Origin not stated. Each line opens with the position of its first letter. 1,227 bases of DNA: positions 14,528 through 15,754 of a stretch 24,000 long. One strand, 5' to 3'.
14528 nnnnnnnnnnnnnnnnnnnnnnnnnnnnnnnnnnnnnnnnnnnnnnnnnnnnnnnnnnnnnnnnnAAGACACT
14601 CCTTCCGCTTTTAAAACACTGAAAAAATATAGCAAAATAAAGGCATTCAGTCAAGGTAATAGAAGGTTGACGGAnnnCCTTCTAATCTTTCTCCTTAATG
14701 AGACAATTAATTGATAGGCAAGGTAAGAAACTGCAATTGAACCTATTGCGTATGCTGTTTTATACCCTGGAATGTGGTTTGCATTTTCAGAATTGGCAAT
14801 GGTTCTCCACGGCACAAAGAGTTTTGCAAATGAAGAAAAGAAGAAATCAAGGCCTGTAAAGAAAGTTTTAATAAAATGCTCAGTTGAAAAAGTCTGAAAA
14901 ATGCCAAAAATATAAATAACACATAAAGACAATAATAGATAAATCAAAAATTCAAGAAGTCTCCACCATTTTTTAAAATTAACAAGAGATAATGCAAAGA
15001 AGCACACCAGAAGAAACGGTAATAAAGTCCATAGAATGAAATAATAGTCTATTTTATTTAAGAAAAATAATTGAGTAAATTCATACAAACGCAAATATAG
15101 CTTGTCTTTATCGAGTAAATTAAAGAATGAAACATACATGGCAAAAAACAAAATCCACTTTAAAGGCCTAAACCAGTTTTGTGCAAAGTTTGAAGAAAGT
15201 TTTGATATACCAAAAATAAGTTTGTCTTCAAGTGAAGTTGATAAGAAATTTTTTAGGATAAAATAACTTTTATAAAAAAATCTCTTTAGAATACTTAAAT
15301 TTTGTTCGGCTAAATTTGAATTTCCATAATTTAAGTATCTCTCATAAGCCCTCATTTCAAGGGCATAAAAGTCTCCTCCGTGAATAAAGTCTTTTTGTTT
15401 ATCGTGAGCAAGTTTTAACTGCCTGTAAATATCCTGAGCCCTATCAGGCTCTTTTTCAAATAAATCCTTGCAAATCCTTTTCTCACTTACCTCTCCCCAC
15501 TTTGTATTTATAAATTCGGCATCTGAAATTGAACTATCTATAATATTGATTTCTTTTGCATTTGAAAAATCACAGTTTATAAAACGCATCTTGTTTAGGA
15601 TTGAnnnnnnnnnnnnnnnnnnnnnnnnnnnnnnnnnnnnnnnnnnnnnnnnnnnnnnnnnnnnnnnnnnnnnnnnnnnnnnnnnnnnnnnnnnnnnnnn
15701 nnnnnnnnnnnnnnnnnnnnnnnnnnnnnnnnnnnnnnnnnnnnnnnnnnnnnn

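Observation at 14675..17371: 898-aa membrane-tethered solenoid protein with a Cys/His cap: an architecture with no characterised counterpart that I know of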

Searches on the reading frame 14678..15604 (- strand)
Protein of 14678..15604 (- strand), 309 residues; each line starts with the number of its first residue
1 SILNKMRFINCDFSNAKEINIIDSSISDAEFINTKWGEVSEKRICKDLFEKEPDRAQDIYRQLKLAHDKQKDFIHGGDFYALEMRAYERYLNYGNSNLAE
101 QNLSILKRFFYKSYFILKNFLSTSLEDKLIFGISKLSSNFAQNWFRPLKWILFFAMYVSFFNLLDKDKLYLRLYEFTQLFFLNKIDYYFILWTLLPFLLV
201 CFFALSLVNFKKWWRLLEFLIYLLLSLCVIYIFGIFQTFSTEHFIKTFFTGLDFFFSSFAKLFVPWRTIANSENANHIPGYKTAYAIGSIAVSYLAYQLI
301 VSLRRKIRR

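Call 24: search_protein_representatives(alignment_id=A2)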
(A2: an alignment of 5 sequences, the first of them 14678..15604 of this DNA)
Query: 5 sequences, 278 profile positions. Proteins with E-value up to 0.001 (for the whole library): 2347; up to 1e-10: 913; up to 1e-30: 65. The best 150 are listed.
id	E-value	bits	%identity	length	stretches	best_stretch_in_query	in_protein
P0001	1.2e-122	425.5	-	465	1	1-278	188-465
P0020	2.5e-113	394.9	-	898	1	4-278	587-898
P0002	2.2e-106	372.1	-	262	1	8-278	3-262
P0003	1.6e-92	326.7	-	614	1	2-237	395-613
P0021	3.6e-88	312.4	-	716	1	2-278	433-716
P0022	6.3e-85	301.8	-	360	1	1-278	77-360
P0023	1.9e-83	296.9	-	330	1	2-278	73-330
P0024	4.2e-82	292.5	-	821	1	3-278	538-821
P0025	1.6e-80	287.4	-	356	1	1-278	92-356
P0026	5.1e-80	285.7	-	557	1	2-278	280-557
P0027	3.7e-79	282.9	-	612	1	2-278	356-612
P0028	6.5e-79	282.0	-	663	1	3-278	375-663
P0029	5.1e-77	275.8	-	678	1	2-278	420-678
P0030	4.0e-76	272.9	-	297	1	2-278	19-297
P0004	4.8e-74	266.1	-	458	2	1-148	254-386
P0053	5.1e-38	147.9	-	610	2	1-137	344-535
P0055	5.8e-37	144.4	-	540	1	4-278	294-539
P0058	8.0e-35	137.4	-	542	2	3-278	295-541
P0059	1.9e-34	136.2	-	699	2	2-277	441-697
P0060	3.7e-34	135.2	-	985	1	3-277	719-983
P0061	4.4e-34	135.0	-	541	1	4-278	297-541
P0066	3.7e-32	128.7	-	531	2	1-139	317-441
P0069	8.1e-32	127.5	-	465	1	3-278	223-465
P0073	1.3e-31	126.9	-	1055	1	2-277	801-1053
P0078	3.3e-31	125.6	-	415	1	4-278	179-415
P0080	8.2e-31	124.3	-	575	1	4-278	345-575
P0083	2.0e-30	123.0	-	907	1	1-277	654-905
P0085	2.9e-30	122.5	-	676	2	16-146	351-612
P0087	4.4e-30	121.9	-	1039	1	2-277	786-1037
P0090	6.7e-30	121.3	-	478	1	2-278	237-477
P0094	1.9e-29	119.8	-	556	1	16-278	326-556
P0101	8.9e-29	117.6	-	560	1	5-278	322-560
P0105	1.7e-28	116.7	-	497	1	2-278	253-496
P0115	4.5e-27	112.0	-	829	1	19-278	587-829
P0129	1.1e-25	107.4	-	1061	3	6-210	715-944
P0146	4.5e-24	102.2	-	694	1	3-277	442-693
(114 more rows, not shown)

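Call 26: list_cluster_members(proteins=[P0020, P0021, P0055, P0069, P0060, P0073, P0078, P0058, P0061, P0083])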
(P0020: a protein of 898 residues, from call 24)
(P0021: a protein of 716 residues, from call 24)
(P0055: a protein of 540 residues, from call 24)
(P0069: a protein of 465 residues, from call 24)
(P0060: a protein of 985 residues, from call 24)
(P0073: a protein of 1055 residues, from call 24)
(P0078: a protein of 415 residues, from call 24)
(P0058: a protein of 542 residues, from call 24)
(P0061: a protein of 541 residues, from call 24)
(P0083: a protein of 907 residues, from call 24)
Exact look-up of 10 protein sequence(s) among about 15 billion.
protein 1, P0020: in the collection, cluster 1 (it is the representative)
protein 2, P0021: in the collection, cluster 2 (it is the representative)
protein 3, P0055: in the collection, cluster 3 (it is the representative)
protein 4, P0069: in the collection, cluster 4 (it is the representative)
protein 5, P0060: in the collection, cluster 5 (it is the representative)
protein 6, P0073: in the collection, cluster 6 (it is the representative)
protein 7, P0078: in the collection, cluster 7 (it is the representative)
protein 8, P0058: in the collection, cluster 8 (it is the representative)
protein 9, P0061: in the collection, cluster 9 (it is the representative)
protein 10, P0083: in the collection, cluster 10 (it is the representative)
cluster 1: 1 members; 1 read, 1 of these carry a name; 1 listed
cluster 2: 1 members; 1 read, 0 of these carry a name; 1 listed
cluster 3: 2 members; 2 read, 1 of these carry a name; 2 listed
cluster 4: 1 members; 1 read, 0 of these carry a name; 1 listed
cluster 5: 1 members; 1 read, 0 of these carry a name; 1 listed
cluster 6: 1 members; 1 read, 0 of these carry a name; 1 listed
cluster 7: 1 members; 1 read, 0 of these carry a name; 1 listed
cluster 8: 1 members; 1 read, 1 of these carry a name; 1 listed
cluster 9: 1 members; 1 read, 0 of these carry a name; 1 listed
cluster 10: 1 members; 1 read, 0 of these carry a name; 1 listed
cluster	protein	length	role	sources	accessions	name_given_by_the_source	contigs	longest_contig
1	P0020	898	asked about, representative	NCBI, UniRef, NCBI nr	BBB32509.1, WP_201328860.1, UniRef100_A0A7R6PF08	hypothetical protein TTHT_0956 [Thermotomaculum hydrothermale] | Pentapeptide repeat-containing protein n=1 Tax=Thermotomaculum hydrothermale TaxID=981385 ... | pentapeptide repeat-containing protein [Thermotomaculum hydrothermale]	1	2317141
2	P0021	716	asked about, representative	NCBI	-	-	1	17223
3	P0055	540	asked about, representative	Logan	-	-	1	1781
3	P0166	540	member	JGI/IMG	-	hypothetical protein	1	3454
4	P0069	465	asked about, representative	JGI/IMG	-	-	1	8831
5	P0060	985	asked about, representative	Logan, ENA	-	-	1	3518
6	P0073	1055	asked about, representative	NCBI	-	-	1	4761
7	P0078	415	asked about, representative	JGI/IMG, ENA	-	-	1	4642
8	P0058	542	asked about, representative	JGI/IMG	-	uncharacterized protein YjbI with pentapeptide repeats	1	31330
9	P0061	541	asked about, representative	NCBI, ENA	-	-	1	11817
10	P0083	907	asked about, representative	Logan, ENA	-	-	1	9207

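Call 27: search_solved_structures(query=A2, max_evalue=10)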
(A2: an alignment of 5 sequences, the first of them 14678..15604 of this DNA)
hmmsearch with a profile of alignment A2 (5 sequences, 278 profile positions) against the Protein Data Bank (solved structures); distinct sequences matched with E-value up to 10: 2.
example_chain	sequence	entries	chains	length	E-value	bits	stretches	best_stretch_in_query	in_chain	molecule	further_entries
5hxy_A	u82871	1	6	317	0.17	14.9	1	25-80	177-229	Tyrosine recombinase XerA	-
8zx5_R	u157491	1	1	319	8.3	9.4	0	120-198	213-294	G-protein coupled receptor 55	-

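Call 31: find_homologous_proteins(query=A3, max_evalue=0.00001)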
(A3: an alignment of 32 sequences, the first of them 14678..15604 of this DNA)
Query A3 (32 sequences) (309 aa, profile of the alignment): 515 proteins with E <= 0.00001 among 8000 candidates; the best 120 are listed.
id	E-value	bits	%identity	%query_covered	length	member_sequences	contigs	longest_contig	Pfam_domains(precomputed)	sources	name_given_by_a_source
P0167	1.2e-81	293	35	100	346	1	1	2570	-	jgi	jgi:hypothetical protein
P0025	2.2e-81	292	35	100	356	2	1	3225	-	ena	-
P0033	3.2e-77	278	36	99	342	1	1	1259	-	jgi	-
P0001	5.5e-77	277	35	100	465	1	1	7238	PF13576.13,PF13599.14,PF00805.29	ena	-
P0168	2.2e-68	249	29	100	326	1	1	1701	-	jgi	jgi:hypothetical protein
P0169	1.1e-66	243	26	100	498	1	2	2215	PF13576.13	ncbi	-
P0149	2.9e-63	232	21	83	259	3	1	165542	PF13576.13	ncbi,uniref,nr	ncbi:pentapeptide repeat-containing protein [Aliarcobacter butzleri]|uniref:pentapeptide repeat-cont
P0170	5.9e-62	228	22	83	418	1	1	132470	PF13576.13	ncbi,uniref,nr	ncbi:pentapeptide repeat-containing protein [Aliarcobacter butzleri]|uniref:pentapeptide repeat-cont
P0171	8.8e-62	227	25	83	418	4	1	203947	PF13576.13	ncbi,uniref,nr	ncbi:pentapeptide repeat-containing protein [Aliarcobacter butzleri]|uniref:pentapeptide repeat-cont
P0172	2.7e-61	226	24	83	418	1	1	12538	PF13576.13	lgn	-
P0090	7.1e-61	224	25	98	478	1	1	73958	PF13576.13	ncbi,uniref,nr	ncbi:hypothetical protein CRV00_11295 [Malaciobacter molluscorum]|uniref:pentapeptide repeat-contain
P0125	2.2e-59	220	25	99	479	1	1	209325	PF13576.13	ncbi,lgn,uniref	ncbi:pentapeptide repeat-containing protein [Aliarcobacter butzleri]|uniref:pentapeptide repeat-cont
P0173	1.2e-58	217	24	93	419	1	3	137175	PF13576.13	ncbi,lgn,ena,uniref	ncbi:hypothetical protein [Aliarcobacter butzleri]|uniref:hypothetical protein n=1 Tax=Aliarcobacter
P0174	1.4e-58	217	24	82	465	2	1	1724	PF13576.13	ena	-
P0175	1.9e-58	216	24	93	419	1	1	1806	PF13576.13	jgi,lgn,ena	-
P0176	2.0e-58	216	23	82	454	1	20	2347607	PF13576.13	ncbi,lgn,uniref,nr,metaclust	ncbi:hypothetical protein Abu_1561 [Aliarcobacter butzleri RM4018]|uniref:Pentapeptide repeat-contai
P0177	5.8e-58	215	22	82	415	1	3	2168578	PF13576.13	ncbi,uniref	ncbi:hypothetical protein ACN9J5_05145 [Aliarcobacter butzleri]|uniref:hypothetical protein n=1 Tax=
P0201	2.9e-55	206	22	99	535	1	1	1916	PF13576.13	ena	-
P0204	1.6e-54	204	23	91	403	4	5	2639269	PF13576.13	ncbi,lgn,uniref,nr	ncbi:hypothetical protein CKA55_01390 [Arcobacter suis]|uniref:Membrane protein n=1 Tax=Arcobacter s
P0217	1.0e-53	201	25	83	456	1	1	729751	PF13576.13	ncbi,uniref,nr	ncbi:pentapeptide repeat-containing protein [Aliarcobacter skirrowii]|uniref:Pentapeptide repeat-con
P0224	2.4e-53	200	26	86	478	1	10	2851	PF13576.13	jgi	jgi:hypothetical protein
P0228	4.1e-53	199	23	81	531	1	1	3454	PF13576.13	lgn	-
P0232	1.1e-52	198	25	82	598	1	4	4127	PF13576.13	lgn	-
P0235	1.6e-52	197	24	85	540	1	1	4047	PF13576.13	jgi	jgi:uncharacterized protein YjbI with pentapeptide repeats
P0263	2.2e-51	193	25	82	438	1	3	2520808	PF13576.13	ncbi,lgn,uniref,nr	ncbi:pentapeptide repeat-containing protein [Arcobacter aquimarinus]|uniref:Membrane protein n=1 Tax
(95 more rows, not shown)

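Call 33: find_encoding_contigs(protein=P0176, flank=8000, max_places=3)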
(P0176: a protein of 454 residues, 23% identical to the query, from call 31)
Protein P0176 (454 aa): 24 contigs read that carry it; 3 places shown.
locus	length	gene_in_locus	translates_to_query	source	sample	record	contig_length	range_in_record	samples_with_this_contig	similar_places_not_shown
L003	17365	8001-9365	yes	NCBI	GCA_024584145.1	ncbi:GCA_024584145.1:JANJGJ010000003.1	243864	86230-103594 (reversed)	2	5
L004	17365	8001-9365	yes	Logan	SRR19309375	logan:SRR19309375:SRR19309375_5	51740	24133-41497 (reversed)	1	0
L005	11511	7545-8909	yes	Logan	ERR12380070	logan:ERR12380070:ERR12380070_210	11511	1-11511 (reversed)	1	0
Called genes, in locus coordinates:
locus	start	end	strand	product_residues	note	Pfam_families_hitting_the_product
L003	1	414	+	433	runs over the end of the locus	PF00682:HMGL-like, PF22615:IPMS_D2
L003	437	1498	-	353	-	PF00491:Arginase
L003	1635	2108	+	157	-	PF04542:Sigma70_r2, PF08281:Sigma70_r4_2, PF22233:PhyR_sigma-like (weak)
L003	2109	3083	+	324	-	PF04773:FecR, PF16344:FecR_C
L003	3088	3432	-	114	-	PF05534:HicB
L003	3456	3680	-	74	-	PF07927:HicA_toxin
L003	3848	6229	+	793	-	PF07715:Plug, PF00593:TonB_dep_Rec_b-barrel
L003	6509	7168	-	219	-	PF10294:Methyltransf_16, PF05175:MTS (weak), PF13489:Methyltransf_23, PF13847:Methyltransf_31 (weak), PF08242:Methyltransf_12 (weak), PF13649:Methyltransf_25 (weak)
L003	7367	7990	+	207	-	PF01965:DJ-1_PfpI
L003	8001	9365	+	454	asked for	PF13576:Pentapeptide_3 (weak)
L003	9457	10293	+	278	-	PF13310:Virulence_RhuM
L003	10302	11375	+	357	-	PF08713:DNA_alkylation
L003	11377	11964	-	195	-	-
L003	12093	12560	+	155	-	PF04073:tRNA_edit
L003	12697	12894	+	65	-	-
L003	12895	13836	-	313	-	PF00892:EamA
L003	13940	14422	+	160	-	PF13505:OMP_b-brl (weak), PF10082:BBP2_2 (weak)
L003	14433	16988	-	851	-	PF00990:GGDEF, PF00563:EAL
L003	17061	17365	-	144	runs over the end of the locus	PF01152:Bac_globin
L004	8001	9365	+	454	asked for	PF13576:Pentapeptide_3 (weak)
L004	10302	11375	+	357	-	PF08713:DNA_alkylation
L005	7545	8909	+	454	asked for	PF13576:Pentapeptide_3 (weak)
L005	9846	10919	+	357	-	PF08713:DNA_alkylation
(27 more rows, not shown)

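Call 34: find_encoding_contigs(protein=P0204, flank=8000, max_places=2)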
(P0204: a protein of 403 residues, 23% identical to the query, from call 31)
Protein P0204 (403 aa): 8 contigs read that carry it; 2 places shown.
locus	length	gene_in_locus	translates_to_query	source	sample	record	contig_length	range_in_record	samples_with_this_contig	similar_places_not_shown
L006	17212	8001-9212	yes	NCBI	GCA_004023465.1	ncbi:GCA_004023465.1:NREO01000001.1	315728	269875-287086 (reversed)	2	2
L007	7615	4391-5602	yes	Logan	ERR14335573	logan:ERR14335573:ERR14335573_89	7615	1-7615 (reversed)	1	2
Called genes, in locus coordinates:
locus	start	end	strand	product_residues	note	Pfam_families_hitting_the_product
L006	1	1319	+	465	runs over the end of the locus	PF01743:PolyA_pol, PF12627:PolyA_pol_RNAbd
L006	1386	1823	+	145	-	PF11220:DUF3015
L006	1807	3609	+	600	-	PF25225:DUF7843, PF13387:Lnb_N, PF25222:DUF7840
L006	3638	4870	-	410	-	PF26365:ApoNAT_membrane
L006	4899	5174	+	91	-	PF02699:YajC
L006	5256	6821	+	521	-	PF21760:SecD_1st, PF22599:SecDF_P1_head, PF02355:SecD_SecF_C, PF00873:ACR_tran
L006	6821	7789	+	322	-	PF07549:Sec_GG, PF02355:SecD_SecF_C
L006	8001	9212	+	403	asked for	PF13576:Pentapeptide_3 (weak)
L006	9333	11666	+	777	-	PF17201:Cache_3-Cache_2, PF17202:sCache_3_3, PF08269:dCache_2, PF17200:sCache_2, PF00015:MCPsignal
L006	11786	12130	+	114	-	PF19931:DUF6394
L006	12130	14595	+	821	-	PF00133:tRNA-synt_1, PF01921:tRNA-synt_1f (faint), PF01406:tRNA-synt_1e (faint), PF09334:tRNA-synt_1g, PF13603:tRNA-synt_1_2, PF00133:tRNA-synt_1, PF09334:tRNA-synt_1g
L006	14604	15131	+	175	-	PF04390:LptE (weak)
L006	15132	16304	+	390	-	-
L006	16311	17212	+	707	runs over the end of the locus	PF22548:AEP-TOTE, PF00270:DEAD, PF04851:ResIII, PF00271:Helicase_C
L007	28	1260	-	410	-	PF26365:ApoNAT_membrane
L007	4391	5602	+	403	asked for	PF13576:Pentapeptide_3 (weak)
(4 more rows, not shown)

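Call 47: find_related_loci(query=A2, collection=genome_contigs, flank=6000)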
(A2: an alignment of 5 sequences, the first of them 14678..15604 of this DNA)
Query A2 (309 aa) in genome_contigs; peptide patterns used: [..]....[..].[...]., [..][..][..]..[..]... (x = any residue, [..] = any of these).
36 stretches matched a pattern; 6 encode a relative of the query (tblastn E <= 1e-3); 6 distinct loci.
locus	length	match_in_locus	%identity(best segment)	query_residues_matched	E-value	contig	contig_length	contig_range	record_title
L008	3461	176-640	46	1-176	1e-43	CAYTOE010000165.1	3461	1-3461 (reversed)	MAG TPA_asm: uncultured Aquificales bacterium isolate SRP144503_co3_169 genome assembly, contig: NODE_21892_length_3461_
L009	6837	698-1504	33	1-307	1e-38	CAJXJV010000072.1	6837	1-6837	MAG TPA_asm: uncultured Desulfurobacterium sp. isolate ERR1163132_bin.3_MetaBAT_v2.12.1_MAG genome assembly, contig: NOD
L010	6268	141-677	37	23-309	4e-21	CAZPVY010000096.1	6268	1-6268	MAG TPA_asm: uncultured Aquifex sp. isolate SRP216583_co2_106 genome assembly, contig: NODE_10948_length_6268_cov_9.3590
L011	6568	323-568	44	10-91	1e-18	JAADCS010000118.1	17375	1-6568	MAG: Thermotogota bacterium isolate L_MaxBin.031 contig-127_3184, whole genome shotgun sequence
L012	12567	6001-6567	27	61-309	4e-12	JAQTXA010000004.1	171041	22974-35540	MAG: Aliarcobacter sp. isolate STC_123 NODE_196_length_171041_cov_873.030226_Sandtown_C, whole genome shotgun sequence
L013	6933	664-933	33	1-93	2e-11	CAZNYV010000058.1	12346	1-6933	MAG TPA_asm: uncultured Campylobacteraceae bacterium isolate binchicken_co221_23 genome assembly, contig: NODE_292_lengt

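Call 57: search_dna_similar(query=window:14678-15604:-, collection=phages, mode=protein, max_evalue=0.001)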
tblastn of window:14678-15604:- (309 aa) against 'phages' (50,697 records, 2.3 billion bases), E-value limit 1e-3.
No match.

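Call 58: search_dna_similar(query=window:14678-15604:-, collection=plasmids, mode=protein, max_evalue=0.001)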
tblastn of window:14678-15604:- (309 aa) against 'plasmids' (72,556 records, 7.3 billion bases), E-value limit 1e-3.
No match.

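Call 59: search_dna_similar(query=P0176, collection=plasmids, mode=protein, max_evalue=0.001)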
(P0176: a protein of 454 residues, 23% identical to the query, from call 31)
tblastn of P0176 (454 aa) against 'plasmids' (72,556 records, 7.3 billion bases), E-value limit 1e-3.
Records with a match: 23; places in all: 29; records where one place covers at least 80% of the query: 0.
Best place of each record, by identity: <60% 23.
By first word of the organism name: Streptomyces 8; Halorussus 5; Haloarcula 3; Fulvitalea 2; Rhodococcus 2; Salinibaculum 1; Halobaculum 1; Haladaptatus 1.
By predicted mobility (MOB-suite, as given by PLSDB): non-mobilizable 21; mobilizable 2.
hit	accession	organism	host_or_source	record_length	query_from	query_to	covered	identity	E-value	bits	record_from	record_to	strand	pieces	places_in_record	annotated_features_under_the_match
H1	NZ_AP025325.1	Fulvitalea axinellae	-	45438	106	341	52%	28.9%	5e-14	82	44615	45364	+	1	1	none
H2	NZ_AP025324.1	Fulvitalea axinellae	-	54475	93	331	53%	27.9%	2e-11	74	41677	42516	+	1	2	pentapeptide repeat-containing protein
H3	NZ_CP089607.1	Rhodococcus qingshengii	cell culture,activated sludge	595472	66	260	43%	26.9%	2e-6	58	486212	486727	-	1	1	pentapeptide repeat-containing protein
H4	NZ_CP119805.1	Halorussus lipolyticus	cell culture,coastal saline-alkali land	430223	74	287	47%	23.9%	2e-4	52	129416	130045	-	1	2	pentapeptide repeat-containing protein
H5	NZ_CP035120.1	Halorussus pelagicus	pure culture,salted brown alga Laminaria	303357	99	315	48%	23.3%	6e-5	53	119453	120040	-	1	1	pentapeptide repeat-containing protein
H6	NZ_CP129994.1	Salinibaculum sp. KK48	cell culture,sediment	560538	62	260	44%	24.6%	9e-5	53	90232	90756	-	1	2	pentapeptide repeat-containing protein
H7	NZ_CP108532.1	Streptomyces sp. NBC_01220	-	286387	105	307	45%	23.9%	4e-5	54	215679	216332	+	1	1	pentapeptide repeat-containing protein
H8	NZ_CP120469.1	Halobaculum limi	cell culture,sediment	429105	96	262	37%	26.8%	5e-4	50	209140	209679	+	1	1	pentapeptide repeat-containing protein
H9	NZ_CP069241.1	Rhodococcus sp. USK13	cell culture,Sand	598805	113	260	33%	30.0%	2e-4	51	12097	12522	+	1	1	pentapeptide repeat-containing protein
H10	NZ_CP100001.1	Halorussus vallis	cell culture,saline soil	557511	100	278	39%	23.8%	1e-4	52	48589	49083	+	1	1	pentapeptide repeat-containing protein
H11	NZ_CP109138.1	Streptomyces sp. NBC_01750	-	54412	180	315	30%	29.7%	3e-6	57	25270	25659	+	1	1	pentapeptide repeat-containing protein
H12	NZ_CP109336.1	Streptomyces canus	-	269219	101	258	35%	25.5%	6e-5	53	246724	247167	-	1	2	pentapeptide repeat-containing protein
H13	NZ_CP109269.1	Streptomyces anulatus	-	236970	105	258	34%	26.1%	2e-5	55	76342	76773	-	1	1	pentapeptide repeat-containing protein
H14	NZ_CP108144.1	Streptomyces sp. NBC_00178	-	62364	129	258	29%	30.9%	5e-6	57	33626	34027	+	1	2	pentapeptide repeat-containing protein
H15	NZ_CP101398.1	Streptomyces cavourensis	mixed culture,soil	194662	105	258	34%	25.9%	4e-4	50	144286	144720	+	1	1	pentapeptide repeat-containing protein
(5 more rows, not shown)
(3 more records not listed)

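Call 60: search_dna_similar(query=P0176, collection=phages, mode=protein, max_evalue=0.001)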
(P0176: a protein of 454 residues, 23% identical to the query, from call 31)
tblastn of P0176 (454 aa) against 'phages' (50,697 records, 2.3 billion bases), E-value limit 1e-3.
No match.

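Call 61: find_encoding_contigs(protein=P0263, flank=8000, max_places=2)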
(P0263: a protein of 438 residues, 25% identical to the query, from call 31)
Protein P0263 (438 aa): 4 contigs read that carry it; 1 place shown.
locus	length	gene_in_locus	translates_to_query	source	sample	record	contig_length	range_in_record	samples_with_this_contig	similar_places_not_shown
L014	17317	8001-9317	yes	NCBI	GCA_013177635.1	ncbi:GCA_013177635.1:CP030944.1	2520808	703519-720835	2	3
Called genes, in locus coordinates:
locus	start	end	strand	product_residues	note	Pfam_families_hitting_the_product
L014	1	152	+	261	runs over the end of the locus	PF12833:HTH_18, PF00165:HTH_AraC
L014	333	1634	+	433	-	PF00682:HMGL-like, PF22615:IPMS_D2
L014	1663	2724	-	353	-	PF00491:Arginase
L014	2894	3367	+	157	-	PF04542:Sigma70_r2, PF07638:Sigma70_ECF (faint), PF08281:Sigma70_r4_2, PF04545:Sigma70_r4 (weak), PF22233:PhyR_sigma-like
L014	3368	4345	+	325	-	PF04773:FecR, PF16344:FecR_C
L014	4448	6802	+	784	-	PF07660:STN (weak), PF07715:Plug, PF00593:TonB_dep_Rec_b-barrel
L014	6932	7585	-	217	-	PF10294:Methyltransf_16, PF05175:MTS (weak), PF13489:Methyltransf_23 (weak), PF13847:Methyltransf_31 (weak), PF08242:Methyltransf_12 (weak), PF13649:Methyltransf_25 (weak)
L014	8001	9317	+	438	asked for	PF13576:Pentapeptide_3 (weak)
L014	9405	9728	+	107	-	PF03992:ABM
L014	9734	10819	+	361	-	PF08713:DNA_alkylation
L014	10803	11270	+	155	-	PF04073:tRNA_edit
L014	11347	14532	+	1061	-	PF21077:GDH_ACT3, PF21078:GDH_HM3, PF05088:Bac_GDH_CD, PF00208:ELFV_dehydrog (weak), PF21074:GDH_C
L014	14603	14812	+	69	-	-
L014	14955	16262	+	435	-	PF00881:Nitroreductase (weak)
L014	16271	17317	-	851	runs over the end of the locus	PF00990:GGDEF, PF00563:EAL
